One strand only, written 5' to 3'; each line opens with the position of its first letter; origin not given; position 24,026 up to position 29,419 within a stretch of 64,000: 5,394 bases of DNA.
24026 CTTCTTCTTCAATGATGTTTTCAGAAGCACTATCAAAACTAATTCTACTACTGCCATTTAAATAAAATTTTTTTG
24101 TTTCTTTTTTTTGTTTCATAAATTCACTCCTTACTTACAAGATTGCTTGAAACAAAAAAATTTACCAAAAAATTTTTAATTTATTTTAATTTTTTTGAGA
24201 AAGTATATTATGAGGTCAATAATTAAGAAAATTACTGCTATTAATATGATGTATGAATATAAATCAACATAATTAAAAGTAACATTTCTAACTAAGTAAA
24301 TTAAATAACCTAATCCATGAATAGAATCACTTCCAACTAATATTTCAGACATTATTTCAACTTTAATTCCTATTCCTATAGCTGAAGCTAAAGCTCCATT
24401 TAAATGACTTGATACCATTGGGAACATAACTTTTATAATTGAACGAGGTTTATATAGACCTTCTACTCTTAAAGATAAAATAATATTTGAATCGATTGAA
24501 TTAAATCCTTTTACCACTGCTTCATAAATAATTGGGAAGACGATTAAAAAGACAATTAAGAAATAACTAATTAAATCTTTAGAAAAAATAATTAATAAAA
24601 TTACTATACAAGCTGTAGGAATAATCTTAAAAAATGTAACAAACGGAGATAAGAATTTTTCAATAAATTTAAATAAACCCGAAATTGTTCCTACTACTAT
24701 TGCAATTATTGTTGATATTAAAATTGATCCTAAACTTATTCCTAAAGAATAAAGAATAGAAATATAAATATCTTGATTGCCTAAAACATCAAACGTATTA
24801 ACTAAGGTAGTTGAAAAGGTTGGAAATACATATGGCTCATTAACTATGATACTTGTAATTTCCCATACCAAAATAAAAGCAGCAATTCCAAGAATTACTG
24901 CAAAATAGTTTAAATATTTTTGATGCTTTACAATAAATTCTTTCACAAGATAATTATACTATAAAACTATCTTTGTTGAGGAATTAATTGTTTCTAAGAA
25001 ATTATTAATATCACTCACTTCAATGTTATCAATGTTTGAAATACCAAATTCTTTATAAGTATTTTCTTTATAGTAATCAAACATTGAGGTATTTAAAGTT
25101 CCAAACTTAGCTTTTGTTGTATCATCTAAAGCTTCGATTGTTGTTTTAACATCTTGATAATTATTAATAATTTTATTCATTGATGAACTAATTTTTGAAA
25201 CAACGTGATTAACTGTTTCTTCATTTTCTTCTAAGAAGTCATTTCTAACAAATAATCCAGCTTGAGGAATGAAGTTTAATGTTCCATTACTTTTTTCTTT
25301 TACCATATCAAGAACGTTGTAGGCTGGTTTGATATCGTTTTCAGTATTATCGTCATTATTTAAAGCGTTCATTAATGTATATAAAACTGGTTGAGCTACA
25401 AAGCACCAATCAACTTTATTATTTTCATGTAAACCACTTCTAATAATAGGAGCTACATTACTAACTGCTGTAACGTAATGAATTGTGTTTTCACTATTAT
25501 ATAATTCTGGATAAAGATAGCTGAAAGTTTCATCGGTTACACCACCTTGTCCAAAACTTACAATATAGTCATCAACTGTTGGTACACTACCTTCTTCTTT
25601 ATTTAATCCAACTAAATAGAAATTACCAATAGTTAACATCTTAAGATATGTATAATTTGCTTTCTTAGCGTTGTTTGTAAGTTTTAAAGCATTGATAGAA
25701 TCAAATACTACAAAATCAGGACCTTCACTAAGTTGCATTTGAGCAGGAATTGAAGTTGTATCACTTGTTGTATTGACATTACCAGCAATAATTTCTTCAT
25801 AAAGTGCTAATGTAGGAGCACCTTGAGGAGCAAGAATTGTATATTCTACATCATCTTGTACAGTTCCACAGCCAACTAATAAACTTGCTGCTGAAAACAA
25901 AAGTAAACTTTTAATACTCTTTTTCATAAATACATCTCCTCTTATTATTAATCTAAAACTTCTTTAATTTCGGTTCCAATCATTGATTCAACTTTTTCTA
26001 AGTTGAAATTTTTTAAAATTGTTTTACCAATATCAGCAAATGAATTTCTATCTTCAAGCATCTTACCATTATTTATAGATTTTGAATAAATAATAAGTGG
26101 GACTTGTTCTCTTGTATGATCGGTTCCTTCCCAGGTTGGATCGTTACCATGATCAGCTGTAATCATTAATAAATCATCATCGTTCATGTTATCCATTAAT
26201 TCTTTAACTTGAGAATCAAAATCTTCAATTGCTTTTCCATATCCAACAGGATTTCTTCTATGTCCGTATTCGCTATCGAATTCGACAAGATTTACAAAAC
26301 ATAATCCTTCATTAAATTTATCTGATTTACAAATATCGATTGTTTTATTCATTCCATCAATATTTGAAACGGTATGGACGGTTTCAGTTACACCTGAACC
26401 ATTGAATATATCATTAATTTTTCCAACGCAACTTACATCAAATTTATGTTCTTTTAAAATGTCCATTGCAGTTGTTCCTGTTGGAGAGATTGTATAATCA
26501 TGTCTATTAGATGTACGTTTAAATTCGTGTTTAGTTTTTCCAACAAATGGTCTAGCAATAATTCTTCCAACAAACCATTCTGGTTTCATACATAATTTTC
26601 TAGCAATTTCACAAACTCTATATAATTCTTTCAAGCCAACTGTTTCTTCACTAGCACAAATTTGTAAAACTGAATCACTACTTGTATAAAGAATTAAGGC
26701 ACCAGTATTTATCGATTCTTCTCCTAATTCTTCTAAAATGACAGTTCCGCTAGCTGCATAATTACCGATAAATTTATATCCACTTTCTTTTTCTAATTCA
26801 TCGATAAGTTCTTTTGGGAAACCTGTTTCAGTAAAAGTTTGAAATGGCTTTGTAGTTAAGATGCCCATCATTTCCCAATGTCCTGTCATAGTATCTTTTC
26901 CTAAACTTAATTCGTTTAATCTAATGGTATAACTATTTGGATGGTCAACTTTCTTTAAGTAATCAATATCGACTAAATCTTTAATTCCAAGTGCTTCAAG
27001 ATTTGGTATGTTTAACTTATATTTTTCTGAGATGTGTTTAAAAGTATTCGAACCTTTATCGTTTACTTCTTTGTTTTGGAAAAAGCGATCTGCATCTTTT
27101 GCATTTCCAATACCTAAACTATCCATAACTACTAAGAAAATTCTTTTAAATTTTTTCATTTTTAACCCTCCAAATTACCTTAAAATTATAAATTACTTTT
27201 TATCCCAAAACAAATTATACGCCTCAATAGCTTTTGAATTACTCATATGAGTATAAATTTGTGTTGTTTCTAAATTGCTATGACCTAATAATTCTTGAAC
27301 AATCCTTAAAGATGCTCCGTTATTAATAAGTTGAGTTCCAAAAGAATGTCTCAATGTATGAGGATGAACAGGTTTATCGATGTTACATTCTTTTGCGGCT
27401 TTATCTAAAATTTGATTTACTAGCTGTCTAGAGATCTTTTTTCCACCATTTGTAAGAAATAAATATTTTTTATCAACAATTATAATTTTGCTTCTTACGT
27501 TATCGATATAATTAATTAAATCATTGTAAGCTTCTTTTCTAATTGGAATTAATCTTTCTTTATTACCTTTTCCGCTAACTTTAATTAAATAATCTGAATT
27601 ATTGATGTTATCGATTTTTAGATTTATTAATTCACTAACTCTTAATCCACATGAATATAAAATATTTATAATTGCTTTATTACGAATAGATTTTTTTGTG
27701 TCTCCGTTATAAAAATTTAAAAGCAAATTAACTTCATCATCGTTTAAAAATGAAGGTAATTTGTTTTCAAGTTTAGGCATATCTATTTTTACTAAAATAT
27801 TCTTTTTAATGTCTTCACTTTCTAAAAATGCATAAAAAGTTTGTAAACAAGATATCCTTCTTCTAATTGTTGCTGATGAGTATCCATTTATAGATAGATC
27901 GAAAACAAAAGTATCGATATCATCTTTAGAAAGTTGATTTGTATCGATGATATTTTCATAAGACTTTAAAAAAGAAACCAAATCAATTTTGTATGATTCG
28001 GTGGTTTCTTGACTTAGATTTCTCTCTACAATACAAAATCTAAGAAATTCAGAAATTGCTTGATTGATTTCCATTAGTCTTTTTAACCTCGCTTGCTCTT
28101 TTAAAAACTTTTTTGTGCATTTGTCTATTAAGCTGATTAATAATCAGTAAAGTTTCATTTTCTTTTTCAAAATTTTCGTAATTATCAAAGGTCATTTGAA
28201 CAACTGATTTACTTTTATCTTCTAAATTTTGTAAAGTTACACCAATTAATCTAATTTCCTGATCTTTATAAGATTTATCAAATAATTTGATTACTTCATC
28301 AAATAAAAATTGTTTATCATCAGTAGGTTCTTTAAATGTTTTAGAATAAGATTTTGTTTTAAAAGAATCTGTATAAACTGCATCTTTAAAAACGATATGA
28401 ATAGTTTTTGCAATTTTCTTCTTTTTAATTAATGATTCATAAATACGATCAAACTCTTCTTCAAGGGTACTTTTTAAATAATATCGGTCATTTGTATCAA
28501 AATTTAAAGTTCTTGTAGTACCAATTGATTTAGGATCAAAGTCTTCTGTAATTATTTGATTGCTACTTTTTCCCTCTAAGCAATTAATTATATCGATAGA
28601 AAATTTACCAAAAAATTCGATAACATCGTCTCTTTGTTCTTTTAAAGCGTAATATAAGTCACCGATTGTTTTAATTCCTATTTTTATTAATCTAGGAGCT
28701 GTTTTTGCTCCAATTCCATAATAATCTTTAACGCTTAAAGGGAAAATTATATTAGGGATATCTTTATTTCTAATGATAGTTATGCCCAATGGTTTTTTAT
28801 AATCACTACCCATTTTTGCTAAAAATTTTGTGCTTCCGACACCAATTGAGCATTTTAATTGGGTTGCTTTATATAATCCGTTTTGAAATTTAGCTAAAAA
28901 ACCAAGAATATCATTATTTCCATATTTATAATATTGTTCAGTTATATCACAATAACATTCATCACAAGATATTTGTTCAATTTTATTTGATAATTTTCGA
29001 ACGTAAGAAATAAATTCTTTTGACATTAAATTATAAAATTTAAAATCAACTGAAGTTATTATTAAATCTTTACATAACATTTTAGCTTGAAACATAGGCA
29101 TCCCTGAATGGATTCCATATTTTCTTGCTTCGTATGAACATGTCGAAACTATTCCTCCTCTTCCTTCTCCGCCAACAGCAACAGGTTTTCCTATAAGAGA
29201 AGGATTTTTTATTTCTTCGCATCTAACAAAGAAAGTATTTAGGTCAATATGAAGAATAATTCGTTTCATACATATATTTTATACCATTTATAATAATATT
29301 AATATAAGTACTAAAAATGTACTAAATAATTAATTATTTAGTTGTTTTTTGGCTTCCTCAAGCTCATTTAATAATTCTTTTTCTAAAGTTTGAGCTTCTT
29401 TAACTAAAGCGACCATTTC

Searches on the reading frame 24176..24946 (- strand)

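Call 71: search_protein_families(library=pfam, proteins=[window:24176-24946:-], max_evalue=0.00001)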
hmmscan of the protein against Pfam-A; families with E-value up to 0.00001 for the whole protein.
window:24176-24946:- (256 aa): 1 family
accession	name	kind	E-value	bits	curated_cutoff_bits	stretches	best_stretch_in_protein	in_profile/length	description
PF00528.27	BPD_transp_1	-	4.8e-10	39.9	26.4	1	82-250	1-178/184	Binding-protein-dependent transport system inner membrane component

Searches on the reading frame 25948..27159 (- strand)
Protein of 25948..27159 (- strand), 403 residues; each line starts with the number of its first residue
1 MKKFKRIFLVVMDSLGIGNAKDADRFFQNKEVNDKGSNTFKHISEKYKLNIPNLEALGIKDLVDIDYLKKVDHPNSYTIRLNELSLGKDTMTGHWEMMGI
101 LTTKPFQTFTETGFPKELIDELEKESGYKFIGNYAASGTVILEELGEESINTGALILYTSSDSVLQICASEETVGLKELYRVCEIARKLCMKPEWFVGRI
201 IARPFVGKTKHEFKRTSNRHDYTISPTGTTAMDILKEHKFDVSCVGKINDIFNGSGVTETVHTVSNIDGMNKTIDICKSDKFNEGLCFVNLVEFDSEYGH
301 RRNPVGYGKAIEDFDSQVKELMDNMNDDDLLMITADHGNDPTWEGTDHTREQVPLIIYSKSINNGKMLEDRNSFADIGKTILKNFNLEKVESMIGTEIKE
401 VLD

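Call 72: search_protein_families(library=pfam, proteins=[window:25948-27159:-], max_evalue=0.00001)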
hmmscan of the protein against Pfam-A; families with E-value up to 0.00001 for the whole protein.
window:25948-27159:- (403 aa): 1 family
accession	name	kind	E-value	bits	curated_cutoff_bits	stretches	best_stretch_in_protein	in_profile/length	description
PF01676.23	Metalloenzyme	-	3.4e-48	164.8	24.3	1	5-389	1-252/252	Metalloenzyme superfamily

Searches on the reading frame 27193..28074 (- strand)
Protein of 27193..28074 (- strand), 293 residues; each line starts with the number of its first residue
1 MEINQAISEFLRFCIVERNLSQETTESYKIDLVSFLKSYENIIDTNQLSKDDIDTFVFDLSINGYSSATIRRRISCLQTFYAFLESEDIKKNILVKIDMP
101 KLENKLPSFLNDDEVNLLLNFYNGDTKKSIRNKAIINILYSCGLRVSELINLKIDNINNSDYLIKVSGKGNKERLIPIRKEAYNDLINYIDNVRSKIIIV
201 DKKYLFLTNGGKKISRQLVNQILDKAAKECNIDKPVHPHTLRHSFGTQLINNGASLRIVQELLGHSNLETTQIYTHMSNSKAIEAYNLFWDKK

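Call 72: search_protein_families(library=pfam, proteins=[window:27193-28074:-], max_evalue=0.00001)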
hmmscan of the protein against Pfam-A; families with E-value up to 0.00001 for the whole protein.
window:27193-28074:- (293 aa): 2 families
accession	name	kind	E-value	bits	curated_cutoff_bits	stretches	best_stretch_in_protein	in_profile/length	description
PF00589.27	Phage_integrase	-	1.1e-47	162.5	27.1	1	109-278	2-169/172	Phage integrase family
PF02899.23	Phage_int_SAM_1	-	7.7e-15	55.4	22.3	1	7-87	1-82/83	Phage integrase, N-terminal SAM-like domain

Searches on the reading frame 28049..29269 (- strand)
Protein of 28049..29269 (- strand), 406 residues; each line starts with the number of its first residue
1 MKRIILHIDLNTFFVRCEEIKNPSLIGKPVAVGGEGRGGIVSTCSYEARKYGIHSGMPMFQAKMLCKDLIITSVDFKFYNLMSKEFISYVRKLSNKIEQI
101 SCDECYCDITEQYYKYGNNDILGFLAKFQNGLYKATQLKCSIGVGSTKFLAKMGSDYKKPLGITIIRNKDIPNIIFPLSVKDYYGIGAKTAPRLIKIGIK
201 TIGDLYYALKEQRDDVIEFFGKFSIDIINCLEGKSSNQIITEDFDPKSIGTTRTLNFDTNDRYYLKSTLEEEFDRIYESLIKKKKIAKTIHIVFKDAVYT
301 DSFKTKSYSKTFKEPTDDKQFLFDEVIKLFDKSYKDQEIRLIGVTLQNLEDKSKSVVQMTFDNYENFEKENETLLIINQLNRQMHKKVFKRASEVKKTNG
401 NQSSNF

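Call 72: search_protein_families(library=pfam, proteins=[window:28049-29269:-], max_evalue=0.00001)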
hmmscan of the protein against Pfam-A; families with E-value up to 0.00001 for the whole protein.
window:28049-29269:- (406 aa): 3 families
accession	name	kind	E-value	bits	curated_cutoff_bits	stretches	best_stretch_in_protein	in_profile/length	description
PF00817.25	IMS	-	9.2e-47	159.1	23.2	1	8-156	1-148/148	impB/mucB/samB family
PF11799.13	IMS_C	-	1.3e-18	67.8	20.7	1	246-359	1-107/109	impB/mucB/samB family C-terminal domain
PF11798.14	IMS_HHH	-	2.5e-06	27.8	24.4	0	169-199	2-32/32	IMS family HHH motif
